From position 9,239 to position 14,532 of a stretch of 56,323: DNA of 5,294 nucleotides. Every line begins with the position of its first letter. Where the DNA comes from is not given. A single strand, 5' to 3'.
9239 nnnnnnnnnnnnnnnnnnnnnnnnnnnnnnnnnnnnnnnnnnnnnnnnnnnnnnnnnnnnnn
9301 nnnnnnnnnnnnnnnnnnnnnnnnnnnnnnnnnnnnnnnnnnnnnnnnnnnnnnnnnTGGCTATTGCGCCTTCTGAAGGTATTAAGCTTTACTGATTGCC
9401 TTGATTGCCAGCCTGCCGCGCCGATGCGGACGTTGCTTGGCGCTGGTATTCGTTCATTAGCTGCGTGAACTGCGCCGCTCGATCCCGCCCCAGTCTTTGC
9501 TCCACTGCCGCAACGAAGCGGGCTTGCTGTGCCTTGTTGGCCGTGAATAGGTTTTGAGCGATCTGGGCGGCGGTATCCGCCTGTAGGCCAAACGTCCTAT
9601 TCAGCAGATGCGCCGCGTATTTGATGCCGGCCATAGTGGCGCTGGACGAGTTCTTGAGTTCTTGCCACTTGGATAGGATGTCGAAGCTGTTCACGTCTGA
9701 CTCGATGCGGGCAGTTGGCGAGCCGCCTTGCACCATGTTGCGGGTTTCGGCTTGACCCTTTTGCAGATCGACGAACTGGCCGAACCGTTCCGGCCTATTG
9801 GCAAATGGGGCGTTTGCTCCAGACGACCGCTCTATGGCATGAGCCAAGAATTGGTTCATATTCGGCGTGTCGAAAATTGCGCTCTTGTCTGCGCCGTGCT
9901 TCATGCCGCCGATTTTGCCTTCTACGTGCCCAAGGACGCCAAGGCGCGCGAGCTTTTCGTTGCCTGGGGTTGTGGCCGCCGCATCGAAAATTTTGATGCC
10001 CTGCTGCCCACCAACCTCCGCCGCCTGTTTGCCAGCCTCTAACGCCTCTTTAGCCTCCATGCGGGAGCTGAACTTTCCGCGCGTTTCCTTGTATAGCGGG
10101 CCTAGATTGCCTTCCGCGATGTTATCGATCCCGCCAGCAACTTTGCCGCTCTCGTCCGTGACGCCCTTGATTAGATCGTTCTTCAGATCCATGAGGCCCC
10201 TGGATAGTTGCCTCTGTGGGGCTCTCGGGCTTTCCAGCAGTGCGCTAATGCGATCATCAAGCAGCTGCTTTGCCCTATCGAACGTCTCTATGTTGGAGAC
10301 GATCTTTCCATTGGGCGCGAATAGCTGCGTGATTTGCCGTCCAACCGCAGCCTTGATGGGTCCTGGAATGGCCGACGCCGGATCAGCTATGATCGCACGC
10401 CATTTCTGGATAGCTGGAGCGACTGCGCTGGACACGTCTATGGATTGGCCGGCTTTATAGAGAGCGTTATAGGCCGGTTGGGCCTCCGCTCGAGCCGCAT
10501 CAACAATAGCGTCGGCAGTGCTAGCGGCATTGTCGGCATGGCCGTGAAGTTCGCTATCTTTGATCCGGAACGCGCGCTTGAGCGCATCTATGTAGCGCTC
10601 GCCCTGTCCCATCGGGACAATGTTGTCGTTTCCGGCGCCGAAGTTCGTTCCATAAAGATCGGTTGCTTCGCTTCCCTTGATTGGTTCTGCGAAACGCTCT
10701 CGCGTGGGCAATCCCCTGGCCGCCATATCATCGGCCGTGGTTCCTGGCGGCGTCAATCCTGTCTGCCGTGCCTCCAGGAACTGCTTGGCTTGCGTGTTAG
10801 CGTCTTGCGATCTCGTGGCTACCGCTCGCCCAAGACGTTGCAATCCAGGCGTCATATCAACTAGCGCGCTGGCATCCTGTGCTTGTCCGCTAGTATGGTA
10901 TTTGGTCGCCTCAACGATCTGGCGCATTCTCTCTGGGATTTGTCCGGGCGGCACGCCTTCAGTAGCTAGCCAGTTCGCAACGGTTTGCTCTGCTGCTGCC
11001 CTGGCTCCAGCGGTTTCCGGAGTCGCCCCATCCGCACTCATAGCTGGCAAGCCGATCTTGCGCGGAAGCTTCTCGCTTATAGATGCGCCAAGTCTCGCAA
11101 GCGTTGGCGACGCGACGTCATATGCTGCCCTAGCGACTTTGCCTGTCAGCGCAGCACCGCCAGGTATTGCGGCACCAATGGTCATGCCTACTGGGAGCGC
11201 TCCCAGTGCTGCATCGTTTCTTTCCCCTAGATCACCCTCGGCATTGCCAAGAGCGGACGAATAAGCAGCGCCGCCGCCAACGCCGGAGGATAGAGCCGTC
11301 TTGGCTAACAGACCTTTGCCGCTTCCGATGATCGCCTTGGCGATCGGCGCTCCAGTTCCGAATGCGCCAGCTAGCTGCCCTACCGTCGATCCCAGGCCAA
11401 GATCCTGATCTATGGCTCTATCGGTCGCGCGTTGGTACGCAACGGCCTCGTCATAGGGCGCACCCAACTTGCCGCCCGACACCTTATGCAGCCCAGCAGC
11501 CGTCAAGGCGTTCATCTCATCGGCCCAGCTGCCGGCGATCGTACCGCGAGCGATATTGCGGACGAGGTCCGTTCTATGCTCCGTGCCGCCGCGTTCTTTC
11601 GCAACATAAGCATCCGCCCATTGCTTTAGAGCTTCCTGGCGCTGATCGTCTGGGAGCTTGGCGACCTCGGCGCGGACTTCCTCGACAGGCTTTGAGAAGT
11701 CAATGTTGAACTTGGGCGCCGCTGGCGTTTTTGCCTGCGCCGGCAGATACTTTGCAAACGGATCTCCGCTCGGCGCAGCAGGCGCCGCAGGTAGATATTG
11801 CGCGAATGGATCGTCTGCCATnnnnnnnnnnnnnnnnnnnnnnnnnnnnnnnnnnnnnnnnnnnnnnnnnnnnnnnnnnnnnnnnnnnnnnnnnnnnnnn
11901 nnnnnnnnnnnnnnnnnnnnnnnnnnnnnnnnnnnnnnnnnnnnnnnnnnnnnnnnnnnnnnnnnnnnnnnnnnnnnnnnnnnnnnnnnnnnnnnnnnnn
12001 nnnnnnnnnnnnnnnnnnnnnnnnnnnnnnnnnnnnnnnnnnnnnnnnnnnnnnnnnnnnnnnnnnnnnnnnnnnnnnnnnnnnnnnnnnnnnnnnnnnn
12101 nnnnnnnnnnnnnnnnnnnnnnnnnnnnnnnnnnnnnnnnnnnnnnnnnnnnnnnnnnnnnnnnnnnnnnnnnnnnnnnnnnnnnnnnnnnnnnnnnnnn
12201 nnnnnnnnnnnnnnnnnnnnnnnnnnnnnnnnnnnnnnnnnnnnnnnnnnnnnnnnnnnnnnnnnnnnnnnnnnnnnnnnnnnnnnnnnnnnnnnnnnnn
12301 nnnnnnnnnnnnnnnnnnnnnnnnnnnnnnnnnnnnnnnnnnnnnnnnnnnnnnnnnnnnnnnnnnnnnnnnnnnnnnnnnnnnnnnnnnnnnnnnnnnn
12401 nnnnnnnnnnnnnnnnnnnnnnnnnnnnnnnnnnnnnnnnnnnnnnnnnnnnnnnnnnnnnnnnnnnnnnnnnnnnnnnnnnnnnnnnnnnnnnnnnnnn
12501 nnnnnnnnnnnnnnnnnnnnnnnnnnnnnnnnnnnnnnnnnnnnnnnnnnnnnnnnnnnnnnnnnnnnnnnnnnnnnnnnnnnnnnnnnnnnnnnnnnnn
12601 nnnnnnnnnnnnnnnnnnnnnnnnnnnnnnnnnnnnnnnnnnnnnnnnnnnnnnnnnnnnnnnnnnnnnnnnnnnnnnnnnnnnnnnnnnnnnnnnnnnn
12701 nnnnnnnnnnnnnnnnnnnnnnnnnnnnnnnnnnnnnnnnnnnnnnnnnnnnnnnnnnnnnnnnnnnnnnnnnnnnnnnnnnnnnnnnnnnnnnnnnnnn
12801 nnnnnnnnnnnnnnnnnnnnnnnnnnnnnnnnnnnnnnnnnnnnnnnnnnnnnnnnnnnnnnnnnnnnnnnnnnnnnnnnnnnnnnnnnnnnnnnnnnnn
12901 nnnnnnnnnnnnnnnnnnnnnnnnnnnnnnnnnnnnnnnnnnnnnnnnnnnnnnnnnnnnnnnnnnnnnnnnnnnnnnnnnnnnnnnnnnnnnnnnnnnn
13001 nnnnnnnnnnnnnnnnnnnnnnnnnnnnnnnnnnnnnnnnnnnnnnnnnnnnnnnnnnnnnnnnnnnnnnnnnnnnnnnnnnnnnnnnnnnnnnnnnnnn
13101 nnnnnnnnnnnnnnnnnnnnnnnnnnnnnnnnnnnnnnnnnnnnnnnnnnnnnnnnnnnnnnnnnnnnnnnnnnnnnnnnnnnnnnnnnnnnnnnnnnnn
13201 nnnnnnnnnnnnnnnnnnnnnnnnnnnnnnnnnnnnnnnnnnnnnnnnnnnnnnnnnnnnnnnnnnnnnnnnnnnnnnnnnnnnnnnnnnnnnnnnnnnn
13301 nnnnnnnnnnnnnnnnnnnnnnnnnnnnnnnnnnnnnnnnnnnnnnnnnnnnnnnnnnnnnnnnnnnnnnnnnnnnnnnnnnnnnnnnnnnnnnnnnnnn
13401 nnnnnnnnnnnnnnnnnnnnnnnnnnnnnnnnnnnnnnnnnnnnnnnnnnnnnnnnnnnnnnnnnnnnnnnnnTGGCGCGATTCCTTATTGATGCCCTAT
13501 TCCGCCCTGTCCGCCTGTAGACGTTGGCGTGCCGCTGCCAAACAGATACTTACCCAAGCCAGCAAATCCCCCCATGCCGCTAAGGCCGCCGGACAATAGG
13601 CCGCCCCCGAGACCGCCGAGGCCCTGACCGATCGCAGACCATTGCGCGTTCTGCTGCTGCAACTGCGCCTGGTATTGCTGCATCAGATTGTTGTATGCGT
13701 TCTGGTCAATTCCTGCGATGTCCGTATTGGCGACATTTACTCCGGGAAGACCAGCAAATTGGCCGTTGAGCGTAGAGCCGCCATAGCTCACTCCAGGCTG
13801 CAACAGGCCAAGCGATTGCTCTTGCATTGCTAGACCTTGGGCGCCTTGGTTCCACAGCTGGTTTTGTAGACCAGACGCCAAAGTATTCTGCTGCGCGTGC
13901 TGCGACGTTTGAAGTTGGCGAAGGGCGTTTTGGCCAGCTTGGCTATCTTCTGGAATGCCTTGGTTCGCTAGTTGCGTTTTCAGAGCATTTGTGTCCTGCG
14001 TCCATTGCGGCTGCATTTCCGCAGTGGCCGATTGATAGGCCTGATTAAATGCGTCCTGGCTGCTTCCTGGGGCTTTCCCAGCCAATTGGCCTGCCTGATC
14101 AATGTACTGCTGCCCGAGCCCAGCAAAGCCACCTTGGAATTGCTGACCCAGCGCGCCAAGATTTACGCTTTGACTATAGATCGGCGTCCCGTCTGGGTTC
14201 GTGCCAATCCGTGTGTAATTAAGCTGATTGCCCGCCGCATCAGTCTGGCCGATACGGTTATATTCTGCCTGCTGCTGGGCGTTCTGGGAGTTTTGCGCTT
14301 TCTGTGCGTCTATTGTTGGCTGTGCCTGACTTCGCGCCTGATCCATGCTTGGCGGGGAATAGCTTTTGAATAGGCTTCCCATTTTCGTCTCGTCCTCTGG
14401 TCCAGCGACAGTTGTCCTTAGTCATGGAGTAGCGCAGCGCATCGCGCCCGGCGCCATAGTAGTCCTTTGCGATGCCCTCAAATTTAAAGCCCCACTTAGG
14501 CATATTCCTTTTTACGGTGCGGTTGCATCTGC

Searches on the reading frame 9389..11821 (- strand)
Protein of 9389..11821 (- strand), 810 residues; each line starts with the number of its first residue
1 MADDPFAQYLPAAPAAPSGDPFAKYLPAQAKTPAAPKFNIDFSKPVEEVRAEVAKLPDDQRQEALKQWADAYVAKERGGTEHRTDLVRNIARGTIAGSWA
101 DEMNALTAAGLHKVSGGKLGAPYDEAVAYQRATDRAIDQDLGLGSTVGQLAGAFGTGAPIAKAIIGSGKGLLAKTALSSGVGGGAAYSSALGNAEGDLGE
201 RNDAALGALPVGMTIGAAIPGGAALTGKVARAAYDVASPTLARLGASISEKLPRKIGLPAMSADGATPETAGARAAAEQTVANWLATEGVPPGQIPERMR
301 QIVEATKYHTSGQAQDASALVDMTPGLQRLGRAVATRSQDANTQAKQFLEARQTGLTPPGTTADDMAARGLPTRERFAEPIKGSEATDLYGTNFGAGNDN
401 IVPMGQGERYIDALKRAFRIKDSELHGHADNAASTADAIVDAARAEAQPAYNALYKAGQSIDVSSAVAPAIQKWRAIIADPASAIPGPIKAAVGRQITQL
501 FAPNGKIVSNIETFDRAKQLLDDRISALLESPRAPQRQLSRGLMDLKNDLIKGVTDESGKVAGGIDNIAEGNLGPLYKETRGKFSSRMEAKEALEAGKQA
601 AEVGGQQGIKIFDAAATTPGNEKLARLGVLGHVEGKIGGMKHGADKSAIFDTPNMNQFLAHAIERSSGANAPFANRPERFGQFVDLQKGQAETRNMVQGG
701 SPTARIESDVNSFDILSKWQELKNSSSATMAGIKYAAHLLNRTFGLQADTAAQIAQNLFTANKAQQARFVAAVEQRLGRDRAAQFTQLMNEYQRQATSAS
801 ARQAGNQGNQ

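Call 10: search_protein_families(library=phrogs, proteins=[window:9389-11821:-], max_evalue=0.001)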
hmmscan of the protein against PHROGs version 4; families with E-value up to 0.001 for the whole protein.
window:9389-11821:- (810 aa): 1 family
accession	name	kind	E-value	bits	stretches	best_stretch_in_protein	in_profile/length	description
phrog_5880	-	unknown function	9.2e-29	101.6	2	69-355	40-290/661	-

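Call 23: search_protein_families(library=pfam, proteins=[window:9389-11821:-], max_evalue=0.1)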
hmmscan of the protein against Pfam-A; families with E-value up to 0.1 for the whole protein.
window:9389-11821:- (810 aa): 0 families

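Call 75: search_protein_families(library=ncbifam, proteins=[window:9389-11821:-], max_evalue=0.01)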
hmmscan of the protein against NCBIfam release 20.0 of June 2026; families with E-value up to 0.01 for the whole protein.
window:9389-11821:- (810 aa): 0 families

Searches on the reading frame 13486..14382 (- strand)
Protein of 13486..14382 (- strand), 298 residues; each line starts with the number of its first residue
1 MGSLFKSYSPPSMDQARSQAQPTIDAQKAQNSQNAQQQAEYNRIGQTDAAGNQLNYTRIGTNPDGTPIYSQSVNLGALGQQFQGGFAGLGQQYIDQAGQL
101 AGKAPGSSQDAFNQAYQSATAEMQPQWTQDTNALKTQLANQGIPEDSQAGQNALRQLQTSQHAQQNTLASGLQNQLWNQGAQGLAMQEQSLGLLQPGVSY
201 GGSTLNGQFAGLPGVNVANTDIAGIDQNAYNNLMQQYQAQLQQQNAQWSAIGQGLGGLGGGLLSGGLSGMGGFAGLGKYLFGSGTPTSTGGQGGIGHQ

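Call 10: search_protein_families(library=phrogs, proteins=[window:13486-14382:-], max_evalue=0.001)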
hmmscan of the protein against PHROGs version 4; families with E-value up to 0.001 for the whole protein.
window:13486-14382:- (298 aa): 1 family
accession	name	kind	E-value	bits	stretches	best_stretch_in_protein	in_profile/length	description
phrog_6121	-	head and packaging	4.1e-10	40.7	1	71-192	93-223/392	virion structural protein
